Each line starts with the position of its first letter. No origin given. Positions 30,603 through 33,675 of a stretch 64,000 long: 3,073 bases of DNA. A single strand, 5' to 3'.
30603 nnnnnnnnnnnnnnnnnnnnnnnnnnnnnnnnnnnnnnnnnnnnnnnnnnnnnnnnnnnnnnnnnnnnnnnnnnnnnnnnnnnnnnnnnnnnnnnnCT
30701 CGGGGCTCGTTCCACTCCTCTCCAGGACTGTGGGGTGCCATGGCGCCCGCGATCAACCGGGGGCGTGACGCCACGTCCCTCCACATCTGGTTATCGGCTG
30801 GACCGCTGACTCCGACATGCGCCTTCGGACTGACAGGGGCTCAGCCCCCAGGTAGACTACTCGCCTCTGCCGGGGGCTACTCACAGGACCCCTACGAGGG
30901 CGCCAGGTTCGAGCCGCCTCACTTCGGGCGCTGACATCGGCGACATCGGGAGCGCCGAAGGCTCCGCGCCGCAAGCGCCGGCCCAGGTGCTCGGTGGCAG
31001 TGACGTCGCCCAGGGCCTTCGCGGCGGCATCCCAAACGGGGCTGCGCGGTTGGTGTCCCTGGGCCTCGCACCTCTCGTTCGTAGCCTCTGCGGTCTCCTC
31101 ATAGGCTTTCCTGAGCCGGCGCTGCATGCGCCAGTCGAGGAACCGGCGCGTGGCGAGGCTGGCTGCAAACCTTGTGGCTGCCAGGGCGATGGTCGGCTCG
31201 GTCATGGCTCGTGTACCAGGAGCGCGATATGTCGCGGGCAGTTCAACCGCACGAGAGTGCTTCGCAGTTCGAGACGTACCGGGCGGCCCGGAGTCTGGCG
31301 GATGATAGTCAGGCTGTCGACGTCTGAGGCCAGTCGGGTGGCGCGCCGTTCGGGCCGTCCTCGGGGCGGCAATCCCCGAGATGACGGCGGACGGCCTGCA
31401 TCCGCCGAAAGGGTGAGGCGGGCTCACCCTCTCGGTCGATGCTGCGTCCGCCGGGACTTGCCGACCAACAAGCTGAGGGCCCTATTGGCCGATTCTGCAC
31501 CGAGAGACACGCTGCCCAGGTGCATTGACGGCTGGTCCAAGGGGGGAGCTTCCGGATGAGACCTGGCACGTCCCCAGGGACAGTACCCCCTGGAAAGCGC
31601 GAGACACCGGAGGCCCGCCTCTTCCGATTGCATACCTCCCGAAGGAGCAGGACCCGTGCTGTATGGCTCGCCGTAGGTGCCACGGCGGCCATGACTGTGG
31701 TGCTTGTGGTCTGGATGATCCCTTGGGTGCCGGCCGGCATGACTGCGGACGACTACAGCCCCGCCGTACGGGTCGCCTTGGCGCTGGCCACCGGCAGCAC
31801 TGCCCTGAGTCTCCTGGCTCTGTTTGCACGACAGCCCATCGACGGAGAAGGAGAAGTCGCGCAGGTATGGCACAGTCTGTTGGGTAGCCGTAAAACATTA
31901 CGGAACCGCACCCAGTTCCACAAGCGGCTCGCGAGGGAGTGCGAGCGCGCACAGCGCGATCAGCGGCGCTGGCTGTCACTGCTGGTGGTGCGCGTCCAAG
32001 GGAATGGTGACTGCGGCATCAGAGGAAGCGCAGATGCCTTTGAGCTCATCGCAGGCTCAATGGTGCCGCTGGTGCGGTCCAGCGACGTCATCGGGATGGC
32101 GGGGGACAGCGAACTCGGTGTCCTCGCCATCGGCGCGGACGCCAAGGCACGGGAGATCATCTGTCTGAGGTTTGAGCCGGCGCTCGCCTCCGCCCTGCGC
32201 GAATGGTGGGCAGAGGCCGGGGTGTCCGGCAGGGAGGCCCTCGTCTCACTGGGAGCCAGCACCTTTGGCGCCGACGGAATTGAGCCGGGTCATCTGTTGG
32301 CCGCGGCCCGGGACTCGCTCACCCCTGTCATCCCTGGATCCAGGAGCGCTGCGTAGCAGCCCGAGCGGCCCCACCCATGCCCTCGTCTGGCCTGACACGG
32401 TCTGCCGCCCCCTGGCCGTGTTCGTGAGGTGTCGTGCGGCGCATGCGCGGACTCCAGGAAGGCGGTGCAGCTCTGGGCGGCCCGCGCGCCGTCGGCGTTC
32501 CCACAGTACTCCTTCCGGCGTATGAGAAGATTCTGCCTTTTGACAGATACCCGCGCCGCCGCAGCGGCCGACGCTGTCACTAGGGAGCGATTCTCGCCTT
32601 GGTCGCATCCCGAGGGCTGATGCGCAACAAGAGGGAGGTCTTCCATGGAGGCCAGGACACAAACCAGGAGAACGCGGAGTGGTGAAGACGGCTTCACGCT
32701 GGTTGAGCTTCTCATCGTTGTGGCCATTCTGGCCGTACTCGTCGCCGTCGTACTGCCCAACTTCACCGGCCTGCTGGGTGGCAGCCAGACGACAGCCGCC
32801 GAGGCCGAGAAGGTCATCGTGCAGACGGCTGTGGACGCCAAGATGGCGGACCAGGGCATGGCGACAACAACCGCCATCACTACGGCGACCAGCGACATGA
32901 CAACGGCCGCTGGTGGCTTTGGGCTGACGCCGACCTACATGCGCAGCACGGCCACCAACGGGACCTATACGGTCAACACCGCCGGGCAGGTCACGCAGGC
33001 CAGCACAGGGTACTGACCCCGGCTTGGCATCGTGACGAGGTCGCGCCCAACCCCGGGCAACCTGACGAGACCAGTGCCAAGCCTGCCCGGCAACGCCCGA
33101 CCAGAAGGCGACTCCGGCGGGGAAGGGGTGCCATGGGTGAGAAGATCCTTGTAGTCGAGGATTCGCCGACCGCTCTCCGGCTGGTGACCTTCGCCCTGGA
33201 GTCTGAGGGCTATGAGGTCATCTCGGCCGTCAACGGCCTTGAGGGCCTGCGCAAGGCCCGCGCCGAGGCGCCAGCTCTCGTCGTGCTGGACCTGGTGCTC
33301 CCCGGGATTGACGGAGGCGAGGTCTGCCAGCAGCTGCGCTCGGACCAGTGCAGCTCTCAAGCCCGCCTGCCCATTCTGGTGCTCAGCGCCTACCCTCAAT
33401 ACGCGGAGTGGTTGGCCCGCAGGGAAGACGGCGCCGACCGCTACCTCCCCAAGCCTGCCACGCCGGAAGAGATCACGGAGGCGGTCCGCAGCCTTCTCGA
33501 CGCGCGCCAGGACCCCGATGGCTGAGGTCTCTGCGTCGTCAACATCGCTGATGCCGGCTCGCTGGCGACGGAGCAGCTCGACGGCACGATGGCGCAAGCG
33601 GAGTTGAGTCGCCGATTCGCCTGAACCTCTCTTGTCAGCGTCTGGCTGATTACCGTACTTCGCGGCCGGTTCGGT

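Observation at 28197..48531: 20-kb signal-transduction island: stacked c-di-GMP modules, a 12-PAS kinase, a hybrid kinase, three response regulators, a pilin and a sigma factor, bracketed by two paralogous degenerate-GGDEF membrane proteins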

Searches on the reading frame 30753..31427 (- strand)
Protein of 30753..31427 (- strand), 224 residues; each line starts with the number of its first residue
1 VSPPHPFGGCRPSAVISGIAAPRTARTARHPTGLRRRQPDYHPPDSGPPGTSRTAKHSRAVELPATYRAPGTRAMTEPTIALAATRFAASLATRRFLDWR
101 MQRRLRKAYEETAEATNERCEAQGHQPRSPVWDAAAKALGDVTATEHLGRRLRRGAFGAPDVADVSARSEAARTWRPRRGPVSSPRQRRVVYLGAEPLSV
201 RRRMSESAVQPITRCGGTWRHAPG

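Call 3: search_protein_families(library=pfam, proteins=[window:30753-31427:-], max_evalue=0.01)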
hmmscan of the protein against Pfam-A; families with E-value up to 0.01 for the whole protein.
window:30753-31427:- (224 aa): 1 family
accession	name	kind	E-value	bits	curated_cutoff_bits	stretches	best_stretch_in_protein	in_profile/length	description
PF22002.1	MTLN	-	0.007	16.7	27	0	88-113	26-50/56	Mitoregulin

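Call 24: search_protein_families(library=ncbifam, proteins=[window:30753-31427:-], max_evalue=0.001)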
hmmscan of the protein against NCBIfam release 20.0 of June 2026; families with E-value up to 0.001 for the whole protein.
window:30753-31427:- (224 aa): 0 families

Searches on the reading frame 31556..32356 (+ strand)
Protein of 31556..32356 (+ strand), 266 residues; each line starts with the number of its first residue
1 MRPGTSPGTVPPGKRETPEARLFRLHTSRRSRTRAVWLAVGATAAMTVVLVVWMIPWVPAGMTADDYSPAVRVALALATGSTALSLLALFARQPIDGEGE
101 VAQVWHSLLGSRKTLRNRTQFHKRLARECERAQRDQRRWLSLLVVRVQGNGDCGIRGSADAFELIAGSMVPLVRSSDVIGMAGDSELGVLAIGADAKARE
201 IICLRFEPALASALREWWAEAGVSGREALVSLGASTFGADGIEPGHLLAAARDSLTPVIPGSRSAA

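Call 3: search_protein_families(library=pfam, proteins=[window:31556-32356:+], max_evalue=0.01)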
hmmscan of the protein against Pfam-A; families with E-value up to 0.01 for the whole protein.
window:31556-32356:+ (266 aa): 1 family
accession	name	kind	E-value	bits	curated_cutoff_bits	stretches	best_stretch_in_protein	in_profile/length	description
PF00990.26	GGDEF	-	0.0042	17.3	23.8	1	115-255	9-151/161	Diguanylate cyclase, GGDEF domain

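Call 24: search_protein_families(library=ncbifam, proteins=[window:31556-32356:+], max_evalue=0.001)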
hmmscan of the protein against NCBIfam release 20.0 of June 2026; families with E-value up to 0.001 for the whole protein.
window:31556-32356:+ (266 aa): 0 families

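Call 32: find_homologous_proteins(query=window:31556-32356:+)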
Query window:31556-32356:+ (266 aa): 12 proteins with E <= 0.001 among 7064 candidates.
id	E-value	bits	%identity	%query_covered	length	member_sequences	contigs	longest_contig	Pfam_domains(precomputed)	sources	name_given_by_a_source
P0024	7.4e-137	473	100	83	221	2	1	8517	-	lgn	-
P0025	6.1e-124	430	88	87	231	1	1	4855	PF00990.27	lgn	-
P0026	9.3e-80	286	59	95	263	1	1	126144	-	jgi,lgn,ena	-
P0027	1.8e-67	245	52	96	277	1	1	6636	PF00990.27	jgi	jgi:GGDEF domain-containing protein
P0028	1.6e-66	242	55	92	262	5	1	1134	PF00990.27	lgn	-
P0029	3.0e-65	238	52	98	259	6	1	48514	PF00990.27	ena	-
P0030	1.1e-62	230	53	92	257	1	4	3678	PF00990.27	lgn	-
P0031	1.2e-61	226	54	81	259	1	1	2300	PF00990.27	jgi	jgi:hypothetical protein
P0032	2.1e-59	219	49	98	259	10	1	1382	PF00990.27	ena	-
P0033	8.7e-58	214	54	80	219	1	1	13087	PF00990.27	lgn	-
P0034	4.7e-57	211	47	93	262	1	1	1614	PF00990.27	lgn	-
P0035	1.8e-38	150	49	70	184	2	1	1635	PF00990.27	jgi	jgi:PleD family two-component response regulator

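Call 33: find_encoding_contigs(protein=P0026, flank=10000, max_places=2)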
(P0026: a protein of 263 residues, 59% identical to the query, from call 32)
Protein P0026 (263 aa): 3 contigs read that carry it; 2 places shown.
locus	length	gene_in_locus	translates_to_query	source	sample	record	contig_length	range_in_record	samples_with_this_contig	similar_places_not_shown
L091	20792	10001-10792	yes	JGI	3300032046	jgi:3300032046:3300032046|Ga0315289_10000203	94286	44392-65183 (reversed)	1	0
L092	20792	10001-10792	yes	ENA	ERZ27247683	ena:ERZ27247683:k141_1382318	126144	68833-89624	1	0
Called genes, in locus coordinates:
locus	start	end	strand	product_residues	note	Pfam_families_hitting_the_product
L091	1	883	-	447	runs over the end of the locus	PF00561:Abhydrolase_1, PF12146:Hydrolase_4 (weak), PF00211:Guanylate_cyc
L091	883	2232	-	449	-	PF12697:Abhydrolase_6 (weak), PF00561:Abhydrolase_1, PF12146:Hydrolase_4 (weak), PF00211:Guanylate_cyc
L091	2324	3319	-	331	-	PF01370:Epimerase, PF04321:RmlD_sub_bind (faint), PF05368:NmrA (weak), PF16363:GDP_Man_Dehyd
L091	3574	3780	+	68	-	-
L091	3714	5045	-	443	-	PF13439:Glyco_transf_4, PF13579:Glyco_trans_4_4, PF20706:GT4-conflict, PF00534:Glycos_transf_1, PF13692:Glyco_trans_1_4, PF13524:Glyco_trans_1_2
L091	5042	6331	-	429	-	PF13439:Glyco_transf_4, PF13579:Glyco_trans_4_4, PF20706:GT4-conflict, PF00534:Glycos_transf_1, PF13692:Glyco_trans_1_4, PF13524:Glyco_trans_1_2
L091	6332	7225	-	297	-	PF01209:Ubie_methyltran (weak), PF13489:Methyltransf_23, PF13847:Methyltransf_31, PF08241:Methyltransf_11, PF08242:Methyltransf_12, PF13649:Methyltransf_25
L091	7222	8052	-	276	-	PF13489:Methyltransf_23, PF01209:Ubie_methyltran, PF08241:Methyltransf_11, PF08242:Methyltransf_12, PF13649:Methyltransf_25, PF13847:Methyltransf_31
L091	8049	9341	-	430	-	PF13439:Glyco_transf_4, PF13579:Glyco_trans_4_4, PF13439:Glyco_transf_4, PF20706:GT4-conflict, PF00534:Glycos_transf_1, PF13692:Glyco_trans_1_4, PF13524:Glyco_trans_1_2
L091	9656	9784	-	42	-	-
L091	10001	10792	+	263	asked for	-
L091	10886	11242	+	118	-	-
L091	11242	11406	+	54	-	-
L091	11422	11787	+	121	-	PF07963:N_methyl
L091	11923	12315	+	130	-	PF00072:Response_reg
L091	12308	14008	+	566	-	PF05157:MshEN, PF00437:T2SSE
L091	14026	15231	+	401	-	PF28597:T2SSF_N, PF00482:T2SSF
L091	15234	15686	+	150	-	-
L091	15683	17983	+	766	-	-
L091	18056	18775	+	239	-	-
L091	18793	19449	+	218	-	-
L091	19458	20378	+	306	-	PF11104:PilM_2 (weak)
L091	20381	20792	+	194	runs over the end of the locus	PF05137:PilN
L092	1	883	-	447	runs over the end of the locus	PF00561:Abhydrolase_1, PF12146:Hydrolase_4 (weak), PF00211:Guanylate_cyc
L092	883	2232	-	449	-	PF12697:Abhydrolase_6 (weak), PF00561:Abhydrolase_1, PF12146:Hydrolase_4 (weak), PF00211:Guanylate_cyc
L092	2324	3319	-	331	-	PF01370:Epimerase, PF04321:RmlD_sub_bind (faint), PF05368:NmrA (weak), PF16363:GDP_Man_Dehyd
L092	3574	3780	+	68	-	-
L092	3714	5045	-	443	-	PF13439:Glyco_transf_4, PF13579:Glyco_trans_4_4, PF20706:GT4-conflict, PF00534:Glycos_transf_1, PF13692:Glyco_trans_1_4, PF13524:Glyco_trans_1_2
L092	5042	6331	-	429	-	PF13439:Glyco_transf_4, PF13579:Glyco_trans_4_4, PF20706:GT4-conflict, PF00534:Glycos_transf_1, PF13692:Glyco_trans_1_4, PF13524:Glyco_trans_1_2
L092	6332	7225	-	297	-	PF01209:Ubie_methyltran (weak), PF13489:Methyltransf_23, PF13847:Methyltransf_31, PF08241:Methyltransf_11, PF08242:Methyltransf_12, PF13649:Methyltransf_25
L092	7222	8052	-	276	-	PF13489:Methyltransf_23, PF01209:Ubie_methyltran, PF08241:Methyltransf_11, PF08242:Methyltransf_12, PF13649:Methyltransf_25, PF13847:Methyltransf_31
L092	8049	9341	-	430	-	PF13439:Glyco_transf_4, PF13579:Glyco_trans_4_4, PF13439:Glyco_transf_4, PF20706:GT4-conflict, PF00534:Glycos_transf_1, PF13692:Glyco_trans_1_4, PF13524:Glyco_trans_1_2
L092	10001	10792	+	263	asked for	-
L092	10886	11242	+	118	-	-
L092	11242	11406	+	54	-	-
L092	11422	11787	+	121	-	PF07963:N_methyl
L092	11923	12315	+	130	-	PF00072:Response_reg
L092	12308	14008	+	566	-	PF05157:MshEN, PF00437:T2SSE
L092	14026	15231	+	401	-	PF28597:T2SSF_N, PF00482:T2SSF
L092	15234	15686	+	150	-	-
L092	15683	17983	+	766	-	-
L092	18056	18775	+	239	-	-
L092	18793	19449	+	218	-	-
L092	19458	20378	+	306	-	PF11104:PilM_2 (weak)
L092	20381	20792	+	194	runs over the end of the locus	PF05137:PilN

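Call 34: find_encoding_contigs(protein=P0029, flank=10000, max_places=2)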
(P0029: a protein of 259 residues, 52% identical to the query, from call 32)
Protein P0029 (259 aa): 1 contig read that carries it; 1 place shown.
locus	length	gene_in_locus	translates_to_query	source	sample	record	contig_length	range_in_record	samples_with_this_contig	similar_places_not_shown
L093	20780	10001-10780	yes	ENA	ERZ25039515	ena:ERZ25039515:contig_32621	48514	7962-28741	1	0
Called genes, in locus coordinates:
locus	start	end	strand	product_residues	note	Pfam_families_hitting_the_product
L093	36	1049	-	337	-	PF06386:GvpL_GvpF, PF00226:DnaJ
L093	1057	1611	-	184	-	PF05455:GvpH (faint), PF00011:HSP20 (faint)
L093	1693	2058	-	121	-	-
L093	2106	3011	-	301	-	PF07726:AAA_3 (faint), PF07728:AAA_5, PF13671:AAA_33 (weak)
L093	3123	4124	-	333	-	-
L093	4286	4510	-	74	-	PF00741:Gas_vesicle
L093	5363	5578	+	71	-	-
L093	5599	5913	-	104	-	PF17862:AAA_lid_3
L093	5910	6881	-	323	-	PF00004:AAA, PF17862:AAA_lid_3, PF05496:RuvB_N (faint), PF00004:AAA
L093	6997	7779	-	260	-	PF02359:CDC48_N, PF02933:CDC48_2, PF00004:AAA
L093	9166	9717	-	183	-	PF01963:TraB_PrgY_gumN (faint)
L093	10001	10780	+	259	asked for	PF00990:GGDEF (weak)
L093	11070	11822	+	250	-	PF00072:Response_reg, PF00486:Trans_reg_C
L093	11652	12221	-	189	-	-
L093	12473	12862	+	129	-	PF00512:HisKA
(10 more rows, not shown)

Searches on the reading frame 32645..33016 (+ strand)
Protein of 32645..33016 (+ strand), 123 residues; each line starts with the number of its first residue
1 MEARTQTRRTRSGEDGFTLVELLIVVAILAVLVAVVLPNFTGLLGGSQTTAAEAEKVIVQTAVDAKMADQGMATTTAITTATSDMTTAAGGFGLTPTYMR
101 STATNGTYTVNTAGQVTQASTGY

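Call 3: search_protein_families(library=pfam, proteins=[window:32645-33016:+], max_evalue=0.01)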
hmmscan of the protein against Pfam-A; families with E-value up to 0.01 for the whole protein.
window:32645-33016:+ (123 aa): 1 family
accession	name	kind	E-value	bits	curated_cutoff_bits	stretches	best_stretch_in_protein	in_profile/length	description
PF07963.17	N_methyl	-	4.9e-08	32.7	21.2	1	14-37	4-27/27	Prokaryotic N-terminal methylation motif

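Call 24: search_protein_families(library=ncbifam, proteins=[window:32645-33016:+], max_evalue=0.001)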
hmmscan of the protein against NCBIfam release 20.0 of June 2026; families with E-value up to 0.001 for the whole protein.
window:32645-33016:+ (123 aa): 9 families
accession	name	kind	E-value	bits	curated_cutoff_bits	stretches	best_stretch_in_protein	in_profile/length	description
NF040999.1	pilin_ComGC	equivalog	9.6e-08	32.1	75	1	15-74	2-61/84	competence type IV pilus major pilin ComGC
TIGR01710.1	typeII_sec_gspG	equivalog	1.9e-07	31.2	88.85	1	16-72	2-58/134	type II secretion system major pseudopilin GspG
NF041775.1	typeIV_PilA_Myxo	equivalog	2.3e-07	31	400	1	13-61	9-57/214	type IV pilin protein PilA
TIGR02532.1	IV_pilin_GFxxxE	domain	4.3e-07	29.5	16.3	1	16-37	3-24/24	prepilin-type N-terminal cleavage/methylation domain-containing protein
NF007862.0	PRK10574.1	equivalog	8.4e-07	29.2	138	1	14-71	4-61/145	prepilin peptidase-dependent pilin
NF041013.1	T4P_ComGE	equivalog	1.7e-06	28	49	1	16-62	5-52/83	competence type IV pilus minor pilin ComGE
TIGR02596.1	TIGR02596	subfamily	1.3e-05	25.4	70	1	17-68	1-51/196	Verru_Chthon cassette protein D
TIGR01707.1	gspI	equivalog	4.6e-05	23.8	44.35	1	16-91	1-73/101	type II secretion system minor pseudopilin GspI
TIGR01708.2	typeII_sec_gspH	equivalog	0.00016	21.7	80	1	15-61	2-47/169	type II secretion system minor pseudopilin GspH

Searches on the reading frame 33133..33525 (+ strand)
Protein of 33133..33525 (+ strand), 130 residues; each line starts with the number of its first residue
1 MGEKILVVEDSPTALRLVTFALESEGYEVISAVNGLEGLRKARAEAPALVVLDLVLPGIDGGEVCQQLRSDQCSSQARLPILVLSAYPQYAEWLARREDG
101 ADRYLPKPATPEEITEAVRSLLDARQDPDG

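Call 3: search_protein_families(library=pfam, proteins=[window:33133-33525:+], max_evalue=0.01)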
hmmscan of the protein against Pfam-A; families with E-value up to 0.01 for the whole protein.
window:33133-33525:+ (130 aa): 1 family
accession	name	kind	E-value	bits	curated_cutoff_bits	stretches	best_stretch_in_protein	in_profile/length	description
PF00072.30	Response_reg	-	7.6e-23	81.2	30.2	1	5-119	1-111/111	Response regulator receiver domain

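Call 24: search_protein_families(library=ncbifam, proteins=[window:33133-33525:+], max_evalue=0.001)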
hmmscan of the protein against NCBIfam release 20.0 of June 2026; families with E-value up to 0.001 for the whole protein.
window:33133-33525:+ (130 aa): 84 families (the best 25 are shown)
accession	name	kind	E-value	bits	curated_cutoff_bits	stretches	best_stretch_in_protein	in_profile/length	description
NF045944.1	ResRegRpaBCyano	equivalog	1e-23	83.9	330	1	6-123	1-113/229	response regulator transcription factor RpaB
TIGR02154.1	PhoB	equivalog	5e-22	78.3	296.2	1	1-123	1-121/226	phosphate regulon transcriptional regulator PhoB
NF041733.1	resp_reg_CseB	equivalog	1.2e-21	77.1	350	1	4-123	2-116/228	two-component system response regulator CseB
NF008296.0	PRK11083.1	equivalog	3.5e-21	75.7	273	1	3-124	4-120/228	two-component system response regulator CreB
NF007135.0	PRK09581.1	equivalog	3.6e-21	75.5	474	1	1-122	1-120/457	PleD family two-component system response regulator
NF040689.1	MtrAB_MtrA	equivalog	3.6e-21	75.5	300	1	5-126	1-117/219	MtrAB system response regulator MtrA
NF007005.1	PRK09468.1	equivalog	1.9e-19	70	331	1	3-125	4-122/237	osmolarity response regulator transcription factor OmpR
NF040534.1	resp_reg_YycF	equivalog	9.4e-18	64.3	340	1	4-124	2-117/231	response regulator YycF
TIGR01387.1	cztR_silR_copR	subfamily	1.2e-17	64.3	279.2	1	5-124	1-116/218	heavy metal response regulator transcription factor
NF007982.1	PRK10710.1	equivalog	7.8e-17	61.6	380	1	3-123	8-123/235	envelope stress response regulator BaeR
NF041866.1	EpsW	equivalog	1.3e-16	60.3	200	1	4-125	7-128/131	exopolysaccharide biosynthesis response regulator EpsW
NF012023.0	PRK15479.1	equivalog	1.6e-15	57.3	337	1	4-123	2-117/224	transcriptional regulator TctD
NF007928.2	PRK10643.1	equivalog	3.3e-15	56.3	330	1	4-126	2-120/216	two-component system response regulator PmrA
NF045991.1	RespRegCtrARhodob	equivalog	3.5e-15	56.4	350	1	4-121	2-115/224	response regulator transcription factor CtrA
NF007820.0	PRK10529.1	equivalog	5.3e-15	55.4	325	1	4-122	3-116/225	two-component system response regulator KdpE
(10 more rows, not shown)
